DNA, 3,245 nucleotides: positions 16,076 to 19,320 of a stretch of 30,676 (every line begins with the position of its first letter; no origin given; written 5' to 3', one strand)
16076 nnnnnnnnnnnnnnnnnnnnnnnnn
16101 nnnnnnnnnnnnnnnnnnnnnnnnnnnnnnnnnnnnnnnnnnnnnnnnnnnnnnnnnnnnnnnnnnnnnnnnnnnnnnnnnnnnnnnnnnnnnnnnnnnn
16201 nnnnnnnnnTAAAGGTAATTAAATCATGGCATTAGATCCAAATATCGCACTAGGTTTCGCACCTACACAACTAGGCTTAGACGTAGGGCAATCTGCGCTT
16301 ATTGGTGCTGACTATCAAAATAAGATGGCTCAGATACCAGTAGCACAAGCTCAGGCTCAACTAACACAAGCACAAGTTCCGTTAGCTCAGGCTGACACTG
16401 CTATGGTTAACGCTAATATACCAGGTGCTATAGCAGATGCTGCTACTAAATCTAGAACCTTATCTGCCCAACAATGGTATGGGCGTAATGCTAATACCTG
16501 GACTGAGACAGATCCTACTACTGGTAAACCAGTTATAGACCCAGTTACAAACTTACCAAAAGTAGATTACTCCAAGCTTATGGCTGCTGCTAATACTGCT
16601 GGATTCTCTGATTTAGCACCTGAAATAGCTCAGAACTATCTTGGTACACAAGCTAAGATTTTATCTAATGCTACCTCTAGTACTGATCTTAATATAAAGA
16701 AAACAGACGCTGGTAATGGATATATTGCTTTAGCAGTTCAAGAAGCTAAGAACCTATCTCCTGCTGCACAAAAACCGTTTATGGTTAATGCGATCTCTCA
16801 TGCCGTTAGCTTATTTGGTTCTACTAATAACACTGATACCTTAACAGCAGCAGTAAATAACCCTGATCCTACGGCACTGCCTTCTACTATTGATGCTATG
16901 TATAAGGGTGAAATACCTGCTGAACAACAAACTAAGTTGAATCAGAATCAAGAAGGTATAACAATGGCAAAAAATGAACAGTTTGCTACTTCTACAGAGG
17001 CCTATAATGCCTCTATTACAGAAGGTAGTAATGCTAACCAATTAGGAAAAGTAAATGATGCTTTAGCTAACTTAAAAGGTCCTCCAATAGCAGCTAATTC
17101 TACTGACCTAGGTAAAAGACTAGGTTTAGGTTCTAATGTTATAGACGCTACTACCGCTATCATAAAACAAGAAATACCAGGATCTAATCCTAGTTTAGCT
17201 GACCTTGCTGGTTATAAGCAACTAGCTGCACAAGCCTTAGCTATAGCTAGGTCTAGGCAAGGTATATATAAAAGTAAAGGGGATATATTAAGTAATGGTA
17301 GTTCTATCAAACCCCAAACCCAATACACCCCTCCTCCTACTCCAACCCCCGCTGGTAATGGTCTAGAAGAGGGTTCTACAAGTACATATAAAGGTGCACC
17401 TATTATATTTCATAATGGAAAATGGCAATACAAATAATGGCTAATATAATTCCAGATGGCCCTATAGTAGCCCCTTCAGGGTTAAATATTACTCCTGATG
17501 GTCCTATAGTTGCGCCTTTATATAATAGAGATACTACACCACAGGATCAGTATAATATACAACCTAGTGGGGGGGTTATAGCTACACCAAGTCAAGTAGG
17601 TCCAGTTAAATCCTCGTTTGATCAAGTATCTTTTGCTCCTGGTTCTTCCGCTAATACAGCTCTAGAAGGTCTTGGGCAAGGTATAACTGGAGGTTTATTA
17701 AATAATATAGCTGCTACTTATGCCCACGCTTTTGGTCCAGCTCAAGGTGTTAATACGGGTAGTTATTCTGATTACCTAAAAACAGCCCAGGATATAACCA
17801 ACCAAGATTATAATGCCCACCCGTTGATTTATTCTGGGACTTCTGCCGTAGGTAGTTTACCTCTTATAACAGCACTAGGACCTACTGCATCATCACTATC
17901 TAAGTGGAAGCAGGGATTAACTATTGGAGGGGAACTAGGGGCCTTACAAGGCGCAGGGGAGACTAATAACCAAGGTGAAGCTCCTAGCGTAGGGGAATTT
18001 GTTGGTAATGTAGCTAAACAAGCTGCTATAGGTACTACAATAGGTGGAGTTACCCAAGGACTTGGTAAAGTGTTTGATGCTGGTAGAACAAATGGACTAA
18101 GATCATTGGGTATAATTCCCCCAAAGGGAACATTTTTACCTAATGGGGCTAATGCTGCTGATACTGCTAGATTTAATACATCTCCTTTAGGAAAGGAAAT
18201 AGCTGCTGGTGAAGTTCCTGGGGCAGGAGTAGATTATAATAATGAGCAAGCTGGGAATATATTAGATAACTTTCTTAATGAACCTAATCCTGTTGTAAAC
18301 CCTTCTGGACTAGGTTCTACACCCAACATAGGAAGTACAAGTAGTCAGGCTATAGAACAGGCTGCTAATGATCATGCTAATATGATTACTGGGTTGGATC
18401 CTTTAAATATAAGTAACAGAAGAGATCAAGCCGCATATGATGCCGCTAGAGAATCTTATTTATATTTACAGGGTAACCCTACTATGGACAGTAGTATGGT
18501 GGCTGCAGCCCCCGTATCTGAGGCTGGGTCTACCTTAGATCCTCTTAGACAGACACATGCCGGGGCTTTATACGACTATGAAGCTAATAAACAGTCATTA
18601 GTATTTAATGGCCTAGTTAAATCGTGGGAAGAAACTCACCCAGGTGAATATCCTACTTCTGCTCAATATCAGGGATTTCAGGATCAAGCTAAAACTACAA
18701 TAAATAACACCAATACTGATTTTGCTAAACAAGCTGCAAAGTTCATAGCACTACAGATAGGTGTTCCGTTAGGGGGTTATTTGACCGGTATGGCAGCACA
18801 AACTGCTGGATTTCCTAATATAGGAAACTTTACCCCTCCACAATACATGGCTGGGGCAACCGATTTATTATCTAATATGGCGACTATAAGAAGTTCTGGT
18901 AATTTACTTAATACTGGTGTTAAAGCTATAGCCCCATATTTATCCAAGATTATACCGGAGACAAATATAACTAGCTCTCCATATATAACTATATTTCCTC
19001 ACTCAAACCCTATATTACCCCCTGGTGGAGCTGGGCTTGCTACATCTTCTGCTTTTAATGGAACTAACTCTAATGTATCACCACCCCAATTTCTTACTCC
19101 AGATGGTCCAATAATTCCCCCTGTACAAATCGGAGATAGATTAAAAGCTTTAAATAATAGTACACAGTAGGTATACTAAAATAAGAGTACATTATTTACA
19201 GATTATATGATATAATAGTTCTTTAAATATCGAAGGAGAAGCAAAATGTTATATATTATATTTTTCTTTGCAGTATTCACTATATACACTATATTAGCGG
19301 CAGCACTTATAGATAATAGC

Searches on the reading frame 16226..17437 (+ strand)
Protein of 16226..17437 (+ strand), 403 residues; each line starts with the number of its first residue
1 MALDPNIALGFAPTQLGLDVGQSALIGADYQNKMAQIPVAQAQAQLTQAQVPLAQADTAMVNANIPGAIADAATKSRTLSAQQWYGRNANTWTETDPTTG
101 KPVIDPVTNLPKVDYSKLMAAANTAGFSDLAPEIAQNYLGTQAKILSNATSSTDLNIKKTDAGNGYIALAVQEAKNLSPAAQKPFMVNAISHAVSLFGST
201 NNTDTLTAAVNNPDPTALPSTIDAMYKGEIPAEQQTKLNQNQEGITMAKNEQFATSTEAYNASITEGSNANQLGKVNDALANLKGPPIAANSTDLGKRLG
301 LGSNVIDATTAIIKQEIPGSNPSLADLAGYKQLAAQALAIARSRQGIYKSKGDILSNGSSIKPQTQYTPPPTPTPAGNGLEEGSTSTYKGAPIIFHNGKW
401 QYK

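Call 10: search_protein_families(library=phrogs, proteins=[window:16226-17437:+], max_evalue=0.01)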
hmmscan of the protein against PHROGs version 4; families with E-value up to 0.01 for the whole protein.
window:16226-17437:+ (403 aa): 0 families

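Call 12: search_protein_families(library=pfam, proteins=[window:16226-17437:+], max_evalue=0.1)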
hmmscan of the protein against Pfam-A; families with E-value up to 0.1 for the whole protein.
window:16226-17437:+ (403 aa): 0 families

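Call 73: search_solved_structures(query=window:16226-17437:+, max_evalue=10)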
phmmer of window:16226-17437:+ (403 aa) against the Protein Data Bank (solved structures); distinct sequences matched with E-value up to 10: 2.
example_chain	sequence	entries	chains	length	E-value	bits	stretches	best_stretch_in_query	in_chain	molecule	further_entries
4tmb_A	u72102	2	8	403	0.061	15.8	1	219-294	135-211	Old yellow enzyme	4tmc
7xhz_A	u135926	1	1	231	0.45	12.9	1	89-166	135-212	Phosphatase, SAV2152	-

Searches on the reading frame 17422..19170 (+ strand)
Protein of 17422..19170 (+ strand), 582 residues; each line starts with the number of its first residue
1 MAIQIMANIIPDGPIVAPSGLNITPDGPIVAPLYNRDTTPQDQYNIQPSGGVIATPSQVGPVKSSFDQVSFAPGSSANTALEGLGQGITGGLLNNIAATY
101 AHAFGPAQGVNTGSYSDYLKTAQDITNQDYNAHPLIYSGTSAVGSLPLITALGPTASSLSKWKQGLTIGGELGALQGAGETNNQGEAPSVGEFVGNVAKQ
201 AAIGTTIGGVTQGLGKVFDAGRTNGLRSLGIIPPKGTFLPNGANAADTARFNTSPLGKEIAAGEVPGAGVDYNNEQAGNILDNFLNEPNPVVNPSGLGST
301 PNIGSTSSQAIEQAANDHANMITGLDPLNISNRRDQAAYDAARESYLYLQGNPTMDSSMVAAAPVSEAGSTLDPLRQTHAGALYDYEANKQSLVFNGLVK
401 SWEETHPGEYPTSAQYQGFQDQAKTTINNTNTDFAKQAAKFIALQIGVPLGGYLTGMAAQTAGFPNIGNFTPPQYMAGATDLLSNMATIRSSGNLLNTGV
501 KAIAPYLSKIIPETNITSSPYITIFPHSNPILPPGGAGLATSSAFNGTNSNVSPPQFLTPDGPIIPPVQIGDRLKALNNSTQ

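Call 10: search_protein_families(library=phrogs, proteins=[window:17422-19170:+], max_evalue=0.01)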
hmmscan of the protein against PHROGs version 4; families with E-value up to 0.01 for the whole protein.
window:17422-19170:+ (582 aa): 0 families

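Call 12: search_protein_families(library=pfam, proteins=[window:17422-19170:+], max_evalue=0.1)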
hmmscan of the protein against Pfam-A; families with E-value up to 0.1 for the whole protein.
window:17422-19170:+ (582 aa): 0 families

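Call 72: search_solved_structures(query=window:17422-19170:+, max_evalue=10)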
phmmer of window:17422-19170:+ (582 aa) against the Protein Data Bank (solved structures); distinct sequences matched with E-value up to 10: 4.
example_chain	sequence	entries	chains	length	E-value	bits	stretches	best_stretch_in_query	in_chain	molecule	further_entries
4llc_A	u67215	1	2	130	1.1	11.1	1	307-354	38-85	Probable two-component sensor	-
4lle_A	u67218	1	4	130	1.1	11.1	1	307-354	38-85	Probable two-component sensor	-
3kkb_A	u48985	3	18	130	1.1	11.1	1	307-354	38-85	Sensor protein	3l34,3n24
3wz2_A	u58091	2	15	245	1.3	10.8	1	438-517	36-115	Uncharacterized protein | PbaA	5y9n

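Call 79: search_protein_families(library=ncbifam, proteins=[window:17422-19170:+], max_evalue=0.1)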
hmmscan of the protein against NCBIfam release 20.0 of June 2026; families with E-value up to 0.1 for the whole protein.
window:17422-19170:+ (582 aa): 0 families
